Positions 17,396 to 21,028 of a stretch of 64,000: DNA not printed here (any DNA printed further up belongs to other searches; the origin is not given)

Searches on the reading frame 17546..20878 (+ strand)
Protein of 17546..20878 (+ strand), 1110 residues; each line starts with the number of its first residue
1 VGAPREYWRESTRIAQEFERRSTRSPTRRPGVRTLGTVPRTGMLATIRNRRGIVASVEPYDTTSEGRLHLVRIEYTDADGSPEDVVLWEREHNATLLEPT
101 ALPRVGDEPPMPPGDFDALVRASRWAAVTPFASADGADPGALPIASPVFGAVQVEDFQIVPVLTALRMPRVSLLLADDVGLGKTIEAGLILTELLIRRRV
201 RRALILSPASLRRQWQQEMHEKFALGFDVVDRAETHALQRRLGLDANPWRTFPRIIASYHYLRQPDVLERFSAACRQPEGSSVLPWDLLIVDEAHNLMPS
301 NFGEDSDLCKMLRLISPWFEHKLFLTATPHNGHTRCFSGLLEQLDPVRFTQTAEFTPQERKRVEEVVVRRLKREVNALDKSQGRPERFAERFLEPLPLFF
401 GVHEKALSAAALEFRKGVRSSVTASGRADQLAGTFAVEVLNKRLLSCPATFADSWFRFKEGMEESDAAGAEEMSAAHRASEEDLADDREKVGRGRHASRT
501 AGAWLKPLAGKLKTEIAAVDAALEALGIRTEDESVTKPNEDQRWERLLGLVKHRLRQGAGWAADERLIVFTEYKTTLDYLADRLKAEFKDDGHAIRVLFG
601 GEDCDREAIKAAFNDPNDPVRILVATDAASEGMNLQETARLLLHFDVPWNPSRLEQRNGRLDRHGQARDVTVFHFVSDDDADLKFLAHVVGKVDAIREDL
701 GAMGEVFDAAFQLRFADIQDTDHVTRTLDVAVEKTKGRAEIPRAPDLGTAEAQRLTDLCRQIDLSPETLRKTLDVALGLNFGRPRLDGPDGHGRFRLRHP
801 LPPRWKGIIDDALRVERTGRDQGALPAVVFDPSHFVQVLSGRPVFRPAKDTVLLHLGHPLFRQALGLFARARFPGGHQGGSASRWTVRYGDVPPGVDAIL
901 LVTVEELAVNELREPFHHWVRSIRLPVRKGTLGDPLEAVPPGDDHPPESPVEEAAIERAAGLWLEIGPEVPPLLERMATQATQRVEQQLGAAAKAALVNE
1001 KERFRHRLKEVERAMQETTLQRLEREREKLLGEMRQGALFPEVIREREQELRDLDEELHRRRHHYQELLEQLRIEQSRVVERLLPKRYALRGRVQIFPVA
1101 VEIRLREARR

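Call 74: search_protein_families(library=padloc, proteins=[window:17546-20878:+], max_evalue=0.00001)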
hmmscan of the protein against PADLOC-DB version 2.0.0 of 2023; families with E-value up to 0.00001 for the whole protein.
window:17546-20878:+ (1110 aa): 39 families (the best 25 are shown)
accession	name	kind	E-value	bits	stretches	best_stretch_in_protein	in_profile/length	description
PDLC02621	DrmD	-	3.4e-193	642.7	1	35-1103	9-1031/1040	DrmD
PDLC02572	DrmA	-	1.4e-138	461.6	1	37-888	12-839/1043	DrmA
PDLC02632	DrmD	-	2.3e-118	394.5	1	35-683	12-644/662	DrmD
PDLC02633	DrmD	-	1.7e-112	375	1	37-867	10-832/839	DrmD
PDLC02624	DrmD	-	5.8e-81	270.9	1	191-698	2-497/652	DrmD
PDLC02622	DrmD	-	1.2e-75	253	1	32-445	9-407/422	DrmD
PDLC02504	BrxHI|BrxHII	-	1e-69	233.6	1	152-707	108-624/971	BrxHII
PDLC00659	HmaA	-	2.2e-69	232.5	1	171-708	123-652/1176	SNF2 helicase / DEAD-box helicase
PDLC02500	BrxHI|BrxHII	-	2.2e-65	219.8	1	147-711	84-622/933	BrxHI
PDLC02623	DrmD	-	2.9e-59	198.8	2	540-709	509-669/1040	DrmD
PDLC02853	DpdE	-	4.4e-45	152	1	126-708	70-644/985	DpdE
PDLC02843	DpdE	-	2e-44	149.9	3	151-226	156-231/1091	DpdE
PDLC02840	DpdE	-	2.2e-42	143.5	2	537-682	535-672/1091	DpdE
PDLC02619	DrmD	-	4.9e-42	142.1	2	163-356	45-220/872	DrmD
PDLC02620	DrmD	-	7.4e-42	141.4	2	165-389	112-326/1060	DrmD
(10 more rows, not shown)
